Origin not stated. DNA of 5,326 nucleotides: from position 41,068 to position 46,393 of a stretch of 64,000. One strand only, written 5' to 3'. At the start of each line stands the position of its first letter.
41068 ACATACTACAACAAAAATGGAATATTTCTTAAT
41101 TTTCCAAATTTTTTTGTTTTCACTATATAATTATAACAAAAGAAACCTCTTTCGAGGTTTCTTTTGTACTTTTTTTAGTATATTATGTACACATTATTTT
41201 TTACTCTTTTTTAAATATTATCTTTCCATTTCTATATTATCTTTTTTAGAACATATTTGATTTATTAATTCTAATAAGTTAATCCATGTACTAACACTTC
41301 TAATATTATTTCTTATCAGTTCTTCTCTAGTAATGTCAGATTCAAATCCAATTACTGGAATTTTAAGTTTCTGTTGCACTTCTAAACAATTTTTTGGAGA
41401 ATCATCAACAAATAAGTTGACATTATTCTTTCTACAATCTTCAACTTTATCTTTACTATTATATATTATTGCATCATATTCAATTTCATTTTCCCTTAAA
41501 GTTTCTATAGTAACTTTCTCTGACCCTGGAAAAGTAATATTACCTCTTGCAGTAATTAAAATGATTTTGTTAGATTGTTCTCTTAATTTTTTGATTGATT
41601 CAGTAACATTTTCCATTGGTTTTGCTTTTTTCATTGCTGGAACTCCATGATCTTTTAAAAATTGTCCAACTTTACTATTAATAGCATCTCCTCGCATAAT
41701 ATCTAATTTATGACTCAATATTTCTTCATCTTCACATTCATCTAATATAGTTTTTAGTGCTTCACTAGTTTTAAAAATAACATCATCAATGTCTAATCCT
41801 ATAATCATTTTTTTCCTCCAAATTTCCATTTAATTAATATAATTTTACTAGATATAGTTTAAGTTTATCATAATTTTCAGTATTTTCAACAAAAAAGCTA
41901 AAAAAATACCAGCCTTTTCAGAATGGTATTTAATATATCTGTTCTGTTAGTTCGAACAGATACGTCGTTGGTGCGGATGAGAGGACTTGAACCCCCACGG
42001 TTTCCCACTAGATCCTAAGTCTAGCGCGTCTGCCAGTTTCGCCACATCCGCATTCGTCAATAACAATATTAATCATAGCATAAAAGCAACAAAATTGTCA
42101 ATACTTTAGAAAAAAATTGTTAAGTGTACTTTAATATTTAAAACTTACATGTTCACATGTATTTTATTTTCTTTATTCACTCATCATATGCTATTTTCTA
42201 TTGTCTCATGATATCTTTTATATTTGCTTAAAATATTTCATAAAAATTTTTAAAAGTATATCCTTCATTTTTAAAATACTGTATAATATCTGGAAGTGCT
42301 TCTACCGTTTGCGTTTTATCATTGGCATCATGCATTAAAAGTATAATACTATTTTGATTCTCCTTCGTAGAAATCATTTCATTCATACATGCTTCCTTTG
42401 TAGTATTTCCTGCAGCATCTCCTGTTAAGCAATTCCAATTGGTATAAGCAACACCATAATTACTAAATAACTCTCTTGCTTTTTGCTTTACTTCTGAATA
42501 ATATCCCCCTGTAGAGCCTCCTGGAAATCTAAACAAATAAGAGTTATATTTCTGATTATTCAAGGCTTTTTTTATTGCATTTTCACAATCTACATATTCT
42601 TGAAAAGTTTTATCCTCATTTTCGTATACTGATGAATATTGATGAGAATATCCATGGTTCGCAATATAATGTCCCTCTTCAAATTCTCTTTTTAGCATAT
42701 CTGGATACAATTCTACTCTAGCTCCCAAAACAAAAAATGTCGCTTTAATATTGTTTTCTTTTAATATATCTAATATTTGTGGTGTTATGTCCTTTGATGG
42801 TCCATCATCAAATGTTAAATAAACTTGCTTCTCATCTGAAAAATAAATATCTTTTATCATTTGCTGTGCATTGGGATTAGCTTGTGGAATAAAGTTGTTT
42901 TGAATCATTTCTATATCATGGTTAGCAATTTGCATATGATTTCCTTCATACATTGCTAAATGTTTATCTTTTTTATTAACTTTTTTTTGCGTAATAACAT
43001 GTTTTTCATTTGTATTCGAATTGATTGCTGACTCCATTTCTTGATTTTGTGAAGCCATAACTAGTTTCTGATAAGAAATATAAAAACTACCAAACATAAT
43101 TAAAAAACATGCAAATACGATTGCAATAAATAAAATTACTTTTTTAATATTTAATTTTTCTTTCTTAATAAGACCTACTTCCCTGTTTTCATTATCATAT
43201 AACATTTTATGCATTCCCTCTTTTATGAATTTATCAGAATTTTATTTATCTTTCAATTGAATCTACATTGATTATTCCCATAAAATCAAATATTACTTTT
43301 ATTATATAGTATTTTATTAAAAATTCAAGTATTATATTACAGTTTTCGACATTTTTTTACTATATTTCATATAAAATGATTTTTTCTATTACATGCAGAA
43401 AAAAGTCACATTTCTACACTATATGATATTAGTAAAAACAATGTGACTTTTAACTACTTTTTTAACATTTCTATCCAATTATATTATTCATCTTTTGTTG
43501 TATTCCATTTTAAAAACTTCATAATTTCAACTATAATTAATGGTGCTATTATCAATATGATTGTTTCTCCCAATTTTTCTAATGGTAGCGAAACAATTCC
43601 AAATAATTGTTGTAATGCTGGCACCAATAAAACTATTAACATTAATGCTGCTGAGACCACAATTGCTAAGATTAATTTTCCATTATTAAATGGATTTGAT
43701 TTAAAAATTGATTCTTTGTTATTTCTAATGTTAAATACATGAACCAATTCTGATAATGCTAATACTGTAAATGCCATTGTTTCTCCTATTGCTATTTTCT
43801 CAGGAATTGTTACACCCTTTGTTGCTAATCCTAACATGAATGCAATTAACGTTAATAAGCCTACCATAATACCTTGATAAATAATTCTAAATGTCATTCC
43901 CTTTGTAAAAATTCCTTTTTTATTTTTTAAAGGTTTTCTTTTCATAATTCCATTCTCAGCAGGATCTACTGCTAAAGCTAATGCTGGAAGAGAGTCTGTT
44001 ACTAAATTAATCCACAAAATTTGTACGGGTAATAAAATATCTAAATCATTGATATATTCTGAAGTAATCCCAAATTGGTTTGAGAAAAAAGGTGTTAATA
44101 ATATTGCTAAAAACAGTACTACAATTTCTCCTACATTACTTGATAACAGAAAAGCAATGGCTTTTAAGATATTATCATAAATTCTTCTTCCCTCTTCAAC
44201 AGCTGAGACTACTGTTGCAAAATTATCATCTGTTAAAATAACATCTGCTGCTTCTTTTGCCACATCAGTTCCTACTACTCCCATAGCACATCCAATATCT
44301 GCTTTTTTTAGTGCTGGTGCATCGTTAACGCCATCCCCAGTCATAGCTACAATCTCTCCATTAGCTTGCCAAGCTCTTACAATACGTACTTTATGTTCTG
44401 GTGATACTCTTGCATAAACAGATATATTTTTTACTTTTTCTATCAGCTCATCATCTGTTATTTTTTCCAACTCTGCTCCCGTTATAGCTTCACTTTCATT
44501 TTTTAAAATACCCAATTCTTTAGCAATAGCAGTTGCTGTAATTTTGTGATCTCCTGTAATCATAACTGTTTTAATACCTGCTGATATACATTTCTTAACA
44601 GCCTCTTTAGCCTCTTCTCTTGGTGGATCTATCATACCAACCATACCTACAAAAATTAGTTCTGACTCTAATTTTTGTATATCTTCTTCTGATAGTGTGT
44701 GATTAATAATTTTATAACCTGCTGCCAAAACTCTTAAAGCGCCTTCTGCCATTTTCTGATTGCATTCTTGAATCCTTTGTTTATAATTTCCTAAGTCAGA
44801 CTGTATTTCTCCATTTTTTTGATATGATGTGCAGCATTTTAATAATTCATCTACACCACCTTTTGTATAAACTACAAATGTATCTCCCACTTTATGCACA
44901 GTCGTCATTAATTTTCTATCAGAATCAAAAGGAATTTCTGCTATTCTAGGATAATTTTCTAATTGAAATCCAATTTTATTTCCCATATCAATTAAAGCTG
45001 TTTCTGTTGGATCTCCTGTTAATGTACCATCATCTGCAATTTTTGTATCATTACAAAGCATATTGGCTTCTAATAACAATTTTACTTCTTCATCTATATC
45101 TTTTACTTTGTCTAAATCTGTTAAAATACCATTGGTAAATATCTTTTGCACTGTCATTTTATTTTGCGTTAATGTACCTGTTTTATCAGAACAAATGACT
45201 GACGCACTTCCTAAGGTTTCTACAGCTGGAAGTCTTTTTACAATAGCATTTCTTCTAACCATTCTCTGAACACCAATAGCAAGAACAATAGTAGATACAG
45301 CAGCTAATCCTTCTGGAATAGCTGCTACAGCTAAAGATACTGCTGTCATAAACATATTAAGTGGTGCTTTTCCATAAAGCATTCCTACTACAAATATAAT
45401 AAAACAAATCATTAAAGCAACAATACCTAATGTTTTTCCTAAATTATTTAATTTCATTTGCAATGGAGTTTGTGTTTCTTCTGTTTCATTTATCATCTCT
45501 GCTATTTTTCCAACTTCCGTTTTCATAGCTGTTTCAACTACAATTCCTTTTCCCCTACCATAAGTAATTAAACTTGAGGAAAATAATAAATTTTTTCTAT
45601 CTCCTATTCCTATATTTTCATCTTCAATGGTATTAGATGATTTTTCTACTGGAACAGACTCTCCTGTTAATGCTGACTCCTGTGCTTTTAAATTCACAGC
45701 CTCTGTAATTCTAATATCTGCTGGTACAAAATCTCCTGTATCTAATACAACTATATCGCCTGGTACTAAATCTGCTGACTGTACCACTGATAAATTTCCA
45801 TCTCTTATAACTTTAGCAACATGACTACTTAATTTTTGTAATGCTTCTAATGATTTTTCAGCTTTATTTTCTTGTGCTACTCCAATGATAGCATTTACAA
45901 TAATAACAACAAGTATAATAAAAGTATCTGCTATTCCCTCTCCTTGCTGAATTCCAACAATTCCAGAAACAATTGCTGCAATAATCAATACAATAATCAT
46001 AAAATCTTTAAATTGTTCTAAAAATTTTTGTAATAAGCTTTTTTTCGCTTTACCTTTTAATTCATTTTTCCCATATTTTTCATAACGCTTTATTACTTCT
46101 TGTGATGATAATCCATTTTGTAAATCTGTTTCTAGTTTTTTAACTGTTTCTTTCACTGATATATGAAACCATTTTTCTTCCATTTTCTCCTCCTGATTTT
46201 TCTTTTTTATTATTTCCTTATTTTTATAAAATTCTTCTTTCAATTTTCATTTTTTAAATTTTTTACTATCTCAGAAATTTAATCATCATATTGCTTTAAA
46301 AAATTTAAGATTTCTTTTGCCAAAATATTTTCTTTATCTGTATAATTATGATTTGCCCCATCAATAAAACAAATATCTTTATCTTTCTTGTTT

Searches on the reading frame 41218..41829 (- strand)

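Call 75: search_protein_families(library=pfam, proteins=[window:41218-41829:-], max_evalue=0.00001)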
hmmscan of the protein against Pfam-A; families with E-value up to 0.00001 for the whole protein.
window:41218-41829:- (203 aa): 1 family
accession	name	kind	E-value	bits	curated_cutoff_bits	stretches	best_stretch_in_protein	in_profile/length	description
PF11019.14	DUF2608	-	8.4e-07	29.2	22.6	0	7-125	18-133/244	Protein of unknown function (DUF2608)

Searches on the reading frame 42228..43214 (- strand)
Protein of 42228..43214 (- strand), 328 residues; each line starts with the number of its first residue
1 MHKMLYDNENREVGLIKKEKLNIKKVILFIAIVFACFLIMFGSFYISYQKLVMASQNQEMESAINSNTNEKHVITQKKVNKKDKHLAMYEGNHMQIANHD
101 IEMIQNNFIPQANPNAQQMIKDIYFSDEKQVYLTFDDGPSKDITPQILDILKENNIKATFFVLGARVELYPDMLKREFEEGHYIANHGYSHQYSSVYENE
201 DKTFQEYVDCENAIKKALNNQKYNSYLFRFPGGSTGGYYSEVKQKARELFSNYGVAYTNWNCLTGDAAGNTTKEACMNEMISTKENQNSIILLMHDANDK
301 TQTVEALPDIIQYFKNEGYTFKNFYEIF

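Call 75: search_protein_families(library=pfam, proteins=[window:42228-43214:-], max_evalue=0.00001)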
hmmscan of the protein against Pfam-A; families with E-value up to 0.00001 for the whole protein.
window:42228-43214:- (328 aa): 1 family
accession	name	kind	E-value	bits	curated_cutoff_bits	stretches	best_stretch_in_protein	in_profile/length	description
PF01522.26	Polysacc_deac_1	-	5.2e-32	110.8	23.1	1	127-248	5-118/124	Polysaccharide deacetylase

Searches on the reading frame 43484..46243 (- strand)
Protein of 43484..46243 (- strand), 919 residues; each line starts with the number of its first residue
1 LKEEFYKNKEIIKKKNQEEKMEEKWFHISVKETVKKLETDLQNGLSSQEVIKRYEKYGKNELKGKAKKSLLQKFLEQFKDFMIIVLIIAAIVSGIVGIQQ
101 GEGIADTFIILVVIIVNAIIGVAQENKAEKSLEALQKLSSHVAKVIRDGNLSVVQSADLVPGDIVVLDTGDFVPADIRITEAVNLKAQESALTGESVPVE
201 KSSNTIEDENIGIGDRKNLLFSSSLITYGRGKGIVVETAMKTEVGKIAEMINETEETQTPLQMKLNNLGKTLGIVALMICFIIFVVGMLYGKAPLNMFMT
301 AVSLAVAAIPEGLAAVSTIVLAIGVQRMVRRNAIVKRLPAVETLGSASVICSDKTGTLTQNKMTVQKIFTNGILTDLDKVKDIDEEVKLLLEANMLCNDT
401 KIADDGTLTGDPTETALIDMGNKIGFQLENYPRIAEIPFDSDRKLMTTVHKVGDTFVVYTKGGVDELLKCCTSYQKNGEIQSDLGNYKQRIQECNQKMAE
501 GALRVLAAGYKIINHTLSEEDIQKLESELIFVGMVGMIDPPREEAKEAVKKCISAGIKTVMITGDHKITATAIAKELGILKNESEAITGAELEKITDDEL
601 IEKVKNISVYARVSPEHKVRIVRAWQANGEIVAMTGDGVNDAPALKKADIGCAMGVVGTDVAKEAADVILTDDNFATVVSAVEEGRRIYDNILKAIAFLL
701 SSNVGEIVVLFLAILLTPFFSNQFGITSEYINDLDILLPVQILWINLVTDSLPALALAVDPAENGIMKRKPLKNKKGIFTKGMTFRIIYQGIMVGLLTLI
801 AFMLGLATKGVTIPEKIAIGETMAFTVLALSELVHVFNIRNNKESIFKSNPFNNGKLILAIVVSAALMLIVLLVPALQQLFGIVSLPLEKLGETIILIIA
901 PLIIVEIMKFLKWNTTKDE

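Call 75: search_protein_families(library=pfam, proteins=[window:43484-46243:-], max_evalue=0.00001)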
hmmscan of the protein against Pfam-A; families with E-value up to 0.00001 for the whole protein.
window:43484-46243:- (919 aa): 6 families
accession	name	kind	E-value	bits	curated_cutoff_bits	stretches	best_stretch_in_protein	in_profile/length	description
PF00122.25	E1-E2_ATPase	-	6e-52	176.2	28.1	1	138-331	2-181/181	E1-E2 ATPase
PF00689.26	Cation_ATPase_C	-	2.1e-50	171.4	27.3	1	736-911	3-175/175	Cation transporting ATPase, C-terminus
PF00690.31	Cation_ATPase_N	-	9.1e-25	86.6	20.4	1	25-93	1-69/69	Cation transporter/ATPase, N-terminus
PF00702.32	Hydrolase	-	2.2e-22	80.9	26.4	1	349-649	3-191/191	haloacid dehalogenase-like hydrolase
PF13246.12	Cation_ATPase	-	1.4e-18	67.1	21.7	1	396-474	2-91/91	Cation transport ATPase (P-type)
PF12710.13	HAD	-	2e-07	32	27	1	542-646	87-189/189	haloacid dehalogenase-like hydrolase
